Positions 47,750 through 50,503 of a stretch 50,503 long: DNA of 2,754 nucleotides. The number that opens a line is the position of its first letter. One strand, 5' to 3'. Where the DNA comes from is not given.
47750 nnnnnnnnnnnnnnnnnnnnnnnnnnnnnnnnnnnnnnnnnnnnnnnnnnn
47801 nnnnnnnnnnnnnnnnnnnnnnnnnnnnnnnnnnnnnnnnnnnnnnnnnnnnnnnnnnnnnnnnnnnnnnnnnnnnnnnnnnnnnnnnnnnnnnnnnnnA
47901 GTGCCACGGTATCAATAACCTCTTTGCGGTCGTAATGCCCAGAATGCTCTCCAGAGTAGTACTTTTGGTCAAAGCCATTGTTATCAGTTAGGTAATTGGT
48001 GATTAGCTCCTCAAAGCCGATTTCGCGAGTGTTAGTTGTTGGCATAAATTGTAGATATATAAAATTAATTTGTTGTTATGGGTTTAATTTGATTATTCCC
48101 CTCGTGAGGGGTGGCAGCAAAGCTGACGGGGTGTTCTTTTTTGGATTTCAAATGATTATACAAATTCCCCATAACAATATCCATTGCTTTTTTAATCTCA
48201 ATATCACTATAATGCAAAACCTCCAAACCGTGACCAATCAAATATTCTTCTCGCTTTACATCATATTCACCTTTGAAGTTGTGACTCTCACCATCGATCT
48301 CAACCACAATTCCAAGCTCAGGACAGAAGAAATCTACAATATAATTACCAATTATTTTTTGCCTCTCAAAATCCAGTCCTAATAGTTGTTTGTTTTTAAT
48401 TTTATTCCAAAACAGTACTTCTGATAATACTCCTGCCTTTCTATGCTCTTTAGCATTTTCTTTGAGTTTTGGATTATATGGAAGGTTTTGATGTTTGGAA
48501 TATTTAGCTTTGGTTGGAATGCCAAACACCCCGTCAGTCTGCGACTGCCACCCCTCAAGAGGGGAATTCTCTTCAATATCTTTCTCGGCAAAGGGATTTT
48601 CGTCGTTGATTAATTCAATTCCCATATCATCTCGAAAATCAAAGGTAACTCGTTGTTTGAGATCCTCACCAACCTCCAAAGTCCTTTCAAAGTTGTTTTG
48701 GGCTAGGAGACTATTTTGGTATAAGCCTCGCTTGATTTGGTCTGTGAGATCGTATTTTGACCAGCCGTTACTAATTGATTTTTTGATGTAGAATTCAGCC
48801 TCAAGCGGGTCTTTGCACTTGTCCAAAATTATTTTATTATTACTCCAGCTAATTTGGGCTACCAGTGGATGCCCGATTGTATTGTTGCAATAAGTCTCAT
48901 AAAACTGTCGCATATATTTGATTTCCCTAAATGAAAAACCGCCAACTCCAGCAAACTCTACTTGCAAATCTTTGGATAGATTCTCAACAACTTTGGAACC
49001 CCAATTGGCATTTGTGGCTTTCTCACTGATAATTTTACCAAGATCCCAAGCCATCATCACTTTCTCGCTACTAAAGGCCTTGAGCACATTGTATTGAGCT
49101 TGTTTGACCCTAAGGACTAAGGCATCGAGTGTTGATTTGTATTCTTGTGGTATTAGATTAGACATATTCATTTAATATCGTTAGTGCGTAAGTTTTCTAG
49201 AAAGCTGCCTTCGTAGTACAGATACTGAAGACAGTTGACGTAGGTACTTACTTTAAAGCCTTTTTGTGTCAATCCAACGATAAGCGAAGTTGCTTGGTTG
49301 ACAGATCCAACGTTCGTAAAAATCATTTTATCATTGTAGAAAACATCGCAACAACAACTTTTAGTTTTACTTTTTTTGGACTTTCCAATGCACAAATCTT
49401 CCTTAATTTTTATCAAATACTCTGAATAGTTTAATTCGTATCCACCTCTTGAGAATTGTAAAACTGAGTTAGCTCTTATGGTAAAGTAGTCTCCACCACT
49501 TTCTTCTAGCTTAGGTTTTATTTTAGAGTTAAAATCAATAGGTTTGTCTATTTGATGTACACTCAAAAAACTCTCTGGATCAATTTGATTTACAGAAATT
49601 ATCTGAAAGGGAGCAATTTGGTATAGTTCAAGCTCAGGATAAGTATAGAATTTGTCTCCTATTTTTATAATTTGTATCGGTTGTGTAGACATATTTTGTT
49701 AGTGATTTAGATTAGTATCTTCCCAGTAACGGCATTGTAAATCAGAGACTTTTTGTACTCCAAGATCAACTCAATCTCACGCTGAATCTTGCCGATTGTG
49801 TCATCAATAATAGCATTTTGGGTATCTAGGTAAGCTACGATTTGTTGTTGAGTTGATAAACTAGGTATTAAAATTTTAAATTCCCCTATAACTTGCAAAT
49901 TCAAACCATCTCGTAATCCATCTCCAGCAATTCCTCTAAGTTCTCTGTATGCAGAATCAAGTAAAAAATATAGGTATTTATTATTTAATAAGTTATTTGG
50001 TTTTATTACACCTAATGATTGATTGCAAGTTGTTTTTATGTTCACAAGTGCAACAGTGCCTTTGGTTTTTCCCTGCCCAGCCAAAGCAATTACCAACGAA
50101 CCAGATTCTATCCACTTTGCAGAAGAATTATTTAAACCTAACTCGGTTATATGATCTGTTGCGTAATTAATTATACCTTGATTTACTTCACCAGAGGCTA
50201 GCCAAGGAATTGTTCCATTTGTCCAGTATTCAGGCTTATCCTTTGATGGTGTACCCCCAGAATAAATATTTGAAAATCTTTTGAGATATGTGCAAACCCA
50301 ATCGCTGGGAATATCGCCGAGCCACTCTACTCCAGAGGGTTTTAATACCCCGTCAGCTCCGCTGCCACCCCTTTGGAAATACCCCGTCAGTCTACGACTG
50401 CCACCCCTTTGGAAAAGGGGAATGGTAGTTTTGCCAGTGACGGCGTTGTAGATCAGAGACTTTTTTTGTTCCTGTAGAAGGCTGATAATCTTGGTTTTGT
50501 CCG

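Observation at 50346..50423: Two tandem copies of the same palindromic element inserted in-frame in hsdS at the central conserved region/TRD2 junction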

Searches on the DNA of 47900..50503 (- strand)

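Call 15: search_rna_families(source=window, start=47900, end=50503, threshold=evalue, max_evalue=10, show_alignments=4)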
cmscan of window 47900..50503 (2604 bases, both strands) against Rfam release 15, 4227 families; matches with E-value up to 10: 8.
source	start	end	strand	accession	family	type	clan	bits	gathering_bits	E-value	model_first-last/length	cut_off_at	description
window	48448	48581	-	RF02958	drum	Gene; sRNA;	-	20.7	43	0.71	1-112/112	no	drum RNA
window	50189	50247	-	RF01226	snoZ5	Gene; snRNA; snoRNA; CD-box;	CL00045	20.3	60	3.3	1-113/113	no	Small nucleolar RNA Z5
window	48751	48819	+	RF01935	bxd_7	Gene; lncRNA;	-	17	60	5.8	1-66/66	no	Bithoraxoid conserved region 7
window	48894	48991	-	RF00201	snoZ278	Gene; snRNA; snoRNA; CD-box;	-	16.8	36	5.2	1-115/115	no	Small nucleolar RNA Z278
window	50337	50426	+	RF02186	ST7-OT3_4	Gene; lncRNA;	-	16.5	80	0.68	1-73/73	no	ST7 overlapping transcript 3 conserved region 4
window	48553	48610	-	RF01307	sR55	Gene; snRNA; snoRNA; CD-box;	-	14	35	6.6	1-65/65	no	Small nucleolar RNA sR55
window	48249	48298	-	RF01307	sR55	Gene; snRNA; snoRNA; CD-box;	-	13.7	35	8.5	1-65/65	no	Small nucleolar RNA sR55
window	49415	49584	-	RF03159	RAGATH-7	Gene; sRNA;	-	13.2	111.8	9.4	1-208/208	no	RAGATH-7 RNA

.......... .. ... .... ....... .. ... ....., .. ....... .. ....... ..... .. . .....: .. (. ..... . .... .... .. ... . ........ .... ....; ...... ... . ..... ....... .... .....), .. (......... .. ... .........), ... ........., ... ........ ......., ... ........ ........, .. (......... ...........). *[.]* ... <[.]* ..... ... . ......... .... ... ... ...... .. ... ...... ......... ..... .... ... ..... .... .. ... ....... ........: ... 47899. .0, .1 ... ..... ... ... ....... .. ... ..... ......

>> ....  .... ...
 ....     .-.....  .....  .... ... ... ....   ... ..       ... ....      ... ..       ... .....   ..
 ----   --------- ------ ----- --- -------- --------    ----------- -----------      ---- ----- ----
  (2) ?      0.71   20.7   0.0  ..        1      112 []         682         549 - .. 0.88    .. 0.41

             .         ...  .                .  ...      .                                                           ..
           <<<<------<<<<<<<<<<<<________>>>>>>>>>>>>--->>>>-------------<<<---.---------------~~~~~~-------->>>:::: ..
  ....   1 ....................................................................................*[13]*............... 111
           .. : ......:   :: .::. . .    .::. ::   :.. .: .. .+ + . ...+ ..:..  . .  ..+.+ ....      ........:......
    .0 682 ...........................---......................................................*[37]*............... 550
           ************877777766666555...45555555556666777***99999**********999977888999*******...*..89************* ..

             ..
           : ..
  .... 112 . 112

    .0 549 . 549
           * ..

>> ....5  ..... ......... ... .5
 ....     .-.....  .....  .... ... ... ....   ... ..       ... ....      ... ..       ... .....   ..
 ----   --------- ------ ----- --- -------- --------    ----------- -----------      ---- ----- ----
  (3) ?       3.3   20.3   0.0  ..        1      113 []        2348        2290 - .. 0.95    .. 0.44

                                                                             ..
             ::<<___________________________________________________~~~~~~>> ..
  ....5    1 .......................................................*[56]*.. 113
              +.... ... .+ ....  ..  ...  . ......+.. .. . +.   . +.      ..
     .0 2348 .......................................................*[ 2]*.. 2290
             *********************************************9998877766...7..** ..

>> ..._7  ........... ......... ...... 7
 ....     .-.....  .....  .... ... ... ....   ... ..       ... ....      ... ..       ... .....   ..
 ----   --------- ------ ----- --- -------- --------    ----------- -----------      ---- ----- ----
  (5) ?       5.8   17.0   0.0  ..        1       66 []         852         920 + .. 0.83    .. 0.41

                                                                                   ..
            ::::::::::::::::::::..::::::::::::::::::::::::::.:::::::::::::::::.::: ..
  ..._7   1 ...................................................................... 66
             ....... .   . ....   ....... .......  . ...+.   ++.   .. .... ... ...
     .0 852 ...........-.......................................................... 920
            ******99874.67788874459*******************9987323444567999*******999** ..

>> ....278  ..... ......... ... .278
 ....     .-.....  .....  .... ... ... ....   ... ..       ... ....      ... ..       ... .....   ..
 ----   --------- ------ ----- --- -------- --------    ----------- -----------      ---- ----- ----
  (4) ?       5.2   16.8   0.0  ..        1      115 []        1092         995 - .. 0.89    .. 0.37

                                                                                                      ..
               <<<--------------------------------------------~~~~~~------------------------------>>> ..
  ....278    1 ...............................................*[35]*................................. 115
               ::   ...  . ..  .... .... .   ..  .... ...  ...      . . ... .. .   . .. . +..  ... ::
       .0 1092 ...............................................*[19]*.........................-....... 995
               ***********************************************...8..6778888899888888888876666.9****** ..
